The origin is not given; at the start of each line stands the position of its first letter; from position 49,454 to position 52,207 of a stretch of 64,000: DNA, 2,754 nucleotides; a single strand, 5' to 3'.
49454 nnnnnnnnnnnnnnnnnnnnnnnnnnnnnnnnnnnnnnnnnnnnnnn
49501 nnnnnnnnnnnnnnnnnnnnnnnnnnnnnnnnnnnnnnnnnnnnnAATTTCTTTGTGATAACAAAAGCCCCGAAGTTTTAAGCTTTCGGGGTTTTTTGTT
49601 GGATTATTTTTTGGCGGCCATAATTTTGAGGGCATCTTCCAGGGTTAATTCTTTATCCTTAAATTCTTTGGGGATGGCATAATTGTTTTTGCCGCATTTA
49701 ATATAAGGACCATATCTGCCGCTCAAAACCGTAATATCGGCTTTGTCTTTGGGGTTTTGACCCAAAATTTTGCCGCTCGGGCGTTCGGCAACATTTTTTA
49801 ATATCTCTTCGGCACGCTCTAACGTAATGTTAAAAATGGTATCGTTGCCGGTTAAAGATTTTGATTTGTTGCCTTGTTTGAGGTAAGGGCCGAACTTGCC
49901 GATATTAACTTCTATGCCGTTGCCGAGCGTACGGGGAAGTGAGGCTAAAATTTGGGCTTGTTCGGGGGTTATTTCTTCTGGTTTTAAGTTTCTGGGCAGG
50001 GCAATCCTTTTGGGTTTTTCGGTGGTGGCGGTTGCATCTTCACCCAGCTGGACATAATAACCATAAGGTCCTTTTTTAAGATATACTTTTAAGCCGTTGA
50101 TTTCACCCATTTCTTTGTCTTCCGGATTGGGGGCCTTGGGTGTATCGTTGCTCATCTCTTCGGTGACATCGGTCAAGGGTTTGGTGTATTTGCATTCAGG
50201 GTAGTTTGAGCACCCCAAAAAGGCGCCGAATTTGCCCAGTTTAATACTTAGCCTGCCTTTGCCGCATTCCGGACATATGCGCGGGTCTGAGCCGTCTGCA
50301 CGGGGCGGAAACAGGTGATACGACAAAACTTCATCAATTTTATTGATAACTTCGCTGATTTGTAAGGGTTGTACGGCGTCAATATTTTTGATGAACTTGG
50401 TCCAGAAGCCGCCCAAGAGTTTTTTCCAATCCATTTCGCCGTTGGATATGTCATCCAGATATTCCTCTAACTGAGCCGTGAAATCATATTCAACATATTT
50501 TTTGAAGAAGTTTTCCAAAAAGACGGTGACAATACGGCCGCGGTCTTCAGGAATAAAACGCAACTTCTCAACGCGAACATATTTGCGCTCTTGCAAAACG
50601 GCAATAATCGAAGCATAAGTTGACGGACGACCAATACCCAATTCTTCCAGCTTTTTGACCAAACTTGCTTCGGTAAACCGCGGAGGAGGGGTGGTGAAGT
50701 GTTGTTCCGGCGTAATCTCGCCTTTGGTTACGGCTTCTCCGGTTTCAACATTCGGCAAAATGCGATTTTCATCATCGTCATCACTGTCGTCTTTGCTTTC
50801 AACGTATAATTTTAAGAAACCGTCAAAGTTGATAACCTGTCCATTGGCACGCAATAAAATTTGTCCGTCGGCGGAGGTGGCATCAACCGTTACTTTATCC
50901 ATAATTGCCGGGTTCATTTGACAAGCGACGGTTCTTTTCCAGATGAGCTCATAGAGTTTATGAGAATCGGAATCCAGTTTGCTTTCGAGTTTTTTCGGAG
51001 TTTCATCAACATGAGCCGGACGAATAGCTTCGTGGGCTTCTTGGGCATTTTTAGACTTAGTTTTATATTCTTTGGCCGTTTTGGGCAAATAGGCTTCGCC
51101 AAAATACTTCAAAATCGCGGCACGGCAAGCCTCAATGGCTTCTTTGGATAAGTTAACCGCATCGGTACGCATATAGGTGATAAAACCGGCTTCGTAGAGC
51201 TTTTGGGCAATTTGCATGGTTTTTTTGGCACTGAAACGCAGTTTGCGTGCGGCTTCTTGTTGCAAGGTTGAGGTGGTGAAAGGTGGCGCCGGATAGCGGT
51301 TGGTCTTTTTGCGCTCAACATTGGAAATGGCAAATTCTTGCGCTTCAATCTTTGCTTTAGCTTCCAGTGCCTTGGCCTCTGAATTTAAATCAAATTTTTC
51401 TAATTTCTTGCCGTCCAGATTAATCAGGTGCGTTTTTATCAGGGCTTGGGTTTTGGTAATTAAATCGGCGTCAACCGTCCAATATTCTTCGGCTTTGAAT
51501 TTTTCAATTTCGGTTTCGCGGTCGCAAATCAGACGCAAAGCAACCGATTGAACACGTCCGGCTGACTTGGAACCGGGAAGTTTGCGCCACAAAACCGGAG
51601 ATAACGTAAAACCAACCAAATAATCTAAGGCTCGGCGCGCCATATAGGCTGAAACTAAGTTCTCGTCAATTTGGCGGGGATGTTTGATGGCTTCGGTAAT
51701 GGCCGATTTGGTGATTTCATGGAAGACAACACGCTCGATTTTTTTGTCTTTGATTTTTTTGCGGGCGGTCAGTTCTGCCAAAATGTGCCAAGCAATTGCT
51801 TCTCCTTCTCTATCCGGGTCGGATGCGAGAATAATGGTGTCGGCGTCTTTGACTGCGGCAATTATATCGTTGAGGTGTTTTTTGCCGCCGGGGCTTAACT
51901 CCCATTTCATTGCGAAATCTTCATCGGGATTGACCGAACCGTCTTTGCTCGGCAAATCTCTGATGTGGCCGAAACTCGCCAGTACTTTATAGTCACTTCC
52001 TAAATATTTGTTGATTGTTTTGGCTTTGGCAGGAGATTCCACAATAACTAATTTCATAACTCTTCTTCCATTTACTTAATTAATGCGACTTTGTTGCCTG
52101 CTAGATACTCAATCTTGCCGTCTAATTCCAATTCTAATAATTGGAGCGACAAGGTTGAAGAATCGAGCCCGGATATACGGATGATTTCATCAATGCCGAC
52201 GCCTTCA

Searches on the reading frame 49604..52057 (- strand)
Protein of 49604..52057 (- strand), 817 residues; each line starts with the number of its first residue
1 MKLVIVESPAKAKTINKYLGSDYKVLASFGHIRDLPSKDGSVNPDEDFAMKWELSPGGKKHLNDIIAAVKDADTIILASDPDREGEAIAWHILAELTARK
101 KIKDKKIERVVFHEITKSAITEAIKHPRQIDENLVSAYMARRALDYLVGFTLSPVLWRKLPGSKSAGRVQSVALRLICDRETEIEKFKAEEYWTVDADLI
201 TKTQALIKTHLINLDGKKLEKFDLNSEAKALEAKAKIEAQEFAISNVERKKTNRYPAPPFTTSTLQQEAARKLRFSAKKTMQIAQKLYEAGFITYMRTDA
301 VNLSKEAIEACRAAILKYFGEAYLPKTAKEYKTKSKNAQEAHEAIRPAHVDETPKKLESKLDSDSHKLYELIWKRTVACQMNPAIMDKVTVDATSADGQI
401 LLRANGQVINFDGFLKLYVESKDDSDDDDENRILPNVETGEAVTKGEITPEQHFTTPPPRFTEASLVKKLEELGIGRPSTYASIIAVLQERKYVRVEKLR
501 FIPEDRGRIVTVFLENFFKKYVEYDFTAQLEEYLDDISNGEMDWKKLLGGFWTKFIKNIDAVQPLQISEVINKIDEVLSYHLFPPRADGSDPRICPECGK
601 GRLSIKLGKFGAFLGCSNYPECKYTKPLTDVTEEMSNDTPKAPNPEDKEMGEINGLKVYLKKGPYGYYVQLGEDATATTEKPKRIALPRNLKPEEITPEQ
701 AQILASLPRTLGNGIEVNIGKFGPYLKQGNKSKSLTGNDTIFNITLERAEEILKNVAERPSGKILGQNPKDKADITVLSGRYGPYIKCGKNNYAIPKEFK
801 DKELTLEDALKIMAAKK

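Call 14: search_protein_families(library=pfam, proteins=[window:49604-52057:-], max_evalue=0.01)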
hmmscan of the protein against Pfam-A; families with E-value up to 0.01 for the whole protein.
window:49604-52057:- (817 aa): 4 families
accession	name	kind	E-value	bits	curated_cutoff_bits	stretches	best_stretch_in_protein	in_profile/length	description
PF01131.25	Topoisom_bac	-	1.2e-128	430.1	35.1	1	130-548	2-410/411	DNA topoisomerase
PF13368.11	Toprim_C_rpt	-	5.7e-38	129.1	22.3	3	768-817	1-50/57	Topoisomerase C-terminal repeat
PF01751.28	Toprim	-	6e-20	71.7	23.1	1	2-115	1-96/96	Toprim domain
PF01396.24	Zn_ribbon_Top1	-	3.5e-15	56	32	1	593-629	2-37/39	Topoisomerase DNA binding C4 zinc finger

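Call 16: list_cluster_members(proteins=[window:49604-52057:-, window:8488-10827:+, window:22141-24468:-, P0011, P0004, P0012, window:42270-43829:+, window:41510-42277:+])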
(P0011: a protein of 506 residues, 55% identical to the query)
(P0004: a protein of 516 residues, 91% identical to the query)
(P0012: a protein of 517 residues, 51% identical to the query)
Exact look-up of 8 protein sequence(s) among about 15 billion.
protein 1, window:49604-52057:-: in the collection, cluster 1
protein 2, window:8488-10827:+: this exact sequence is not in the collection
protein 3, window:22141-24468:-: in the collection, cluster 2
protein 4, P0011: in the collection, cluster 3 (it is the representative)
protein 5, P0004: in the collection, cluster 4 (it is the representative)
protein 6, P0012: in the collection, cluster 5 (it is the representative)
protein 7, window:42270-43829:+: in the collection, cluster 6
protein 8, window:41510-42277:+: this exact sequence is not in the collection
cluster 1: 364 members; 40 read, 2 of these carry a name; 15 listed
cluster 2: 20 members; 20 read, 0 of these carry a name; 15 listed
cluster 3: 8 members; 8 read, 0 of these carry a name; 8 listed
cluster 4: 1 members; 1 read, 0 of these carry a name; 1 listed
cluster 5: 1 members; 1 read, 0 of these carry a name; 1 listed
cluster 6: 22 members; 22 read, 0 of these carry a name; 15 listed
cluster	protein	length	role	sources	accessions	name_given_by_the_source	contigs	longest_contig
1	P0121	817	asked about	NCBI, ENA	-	-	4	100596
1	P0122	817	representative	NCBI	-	-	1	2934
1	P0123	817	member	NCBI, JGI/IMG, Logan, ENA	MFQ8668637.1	MAG: type I DNA topoisomerase [Alphaproteobacteria bacterium] | DNA topoisomerase I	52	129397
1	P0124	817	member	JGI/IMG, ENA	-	DNA topoisomerase I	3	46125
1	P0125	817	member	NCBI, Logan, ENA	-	-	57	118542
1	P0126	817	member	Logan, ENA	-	-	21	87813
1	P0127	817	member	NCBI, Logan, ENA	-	-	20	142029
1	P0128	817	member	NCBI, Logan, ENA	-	-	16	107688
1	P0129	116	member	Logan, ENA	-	-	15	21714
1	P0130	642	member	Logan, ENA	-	-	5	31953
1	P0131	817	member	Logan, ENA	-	-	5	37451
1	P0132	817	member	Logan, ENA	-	-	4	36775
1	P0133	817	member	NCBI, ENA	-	-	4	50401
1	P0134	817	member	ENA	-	-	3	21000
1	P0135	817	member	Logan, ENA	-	-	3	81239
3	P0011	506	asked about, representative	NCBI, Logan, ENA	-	-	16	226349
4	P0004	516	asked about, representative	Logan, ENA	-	-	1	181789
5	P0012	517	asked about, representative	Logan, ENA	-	-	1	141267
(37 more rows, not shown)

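Call 72: find_homologous_proteins(query=window:49604-52057:-, max_evalue=1e-50)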
Query window:49604-52057:- (817 aa): 8000 proteins with E <= 1e-50 among 8000 candidates; the best 120 are listed.
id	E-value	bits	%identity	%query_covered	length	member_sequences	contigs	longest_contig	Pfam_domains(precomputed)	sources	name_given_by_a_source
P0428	0.0e+0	1800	97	100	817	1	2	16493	PF01396.25,PF13368.12,PF01131.26,PF01751.29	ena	-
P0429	0.0e+0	1799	97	100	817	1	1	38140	PF01396.25,PF13368.12,PF01131.26,PF01751.29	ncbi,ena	-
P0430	0.0e+0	1760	95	100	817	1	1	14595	PF01396.25,PF13368.12,PF01131.26,PF01751.29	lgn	-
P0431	0.0e+0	1758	95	100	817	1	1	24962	PF01396.25,PF13368.12,PF01131.26,PF01751.29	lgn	-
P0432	0.0e+0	1757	95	100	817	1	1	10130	PF01396.25,PF13368.12,PF01131.26,PF01751.29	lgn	-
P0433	0.0e+0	1757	95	100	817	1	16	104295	PF01396.25,PF13368.12,PF01131.26,PF01751.29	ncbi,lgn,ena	-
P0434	0.0e+0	1757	95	100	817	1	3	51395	PF01396.25,PF13368.12,PF01131.26,PF01751.29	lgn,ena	-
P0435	0.0e+0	1755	94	100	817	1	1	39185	PF01396.25,PF13368.12,PF01131.26,PF01751.29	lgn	-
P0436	0.0e+0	1754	94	100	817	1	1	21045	PF01396.25,PF13368.12,PF01131.26,PF01751.29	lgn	-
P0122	0.0e+0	1754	94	100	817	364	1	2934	PF01396.25,PF13368.12,PF01131.26,PF01751.29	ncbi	-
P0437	0.0e+0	1753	94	100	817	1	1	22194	PF01396.25,PF13368.12,PF01131.26,PF01751.29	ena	-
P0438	0.0e+0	1723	92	100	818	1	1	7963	PF01396.25,PF13368.12,PF01131.26,PF01751.29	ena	-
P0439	0.0e+0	1723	93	100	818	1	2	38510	PF01396.25,PF13368.12,PF01131.26,PF01751.29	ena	-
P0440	0.0e+0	1721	93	100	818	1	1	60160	PF01396.25,PF13368.12,PF01131.26,PF01751.29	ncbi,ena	-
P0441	0.0e+0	1720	92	100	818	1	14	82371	PF01396.25,PF13368.12,PF01131.26,PF01751.29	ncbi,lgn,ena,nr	ncbi:MAG: type I DNA topoisomerase [Alphaproteobacteria bacterium]|nr:type I DNA topoisomerase [Alph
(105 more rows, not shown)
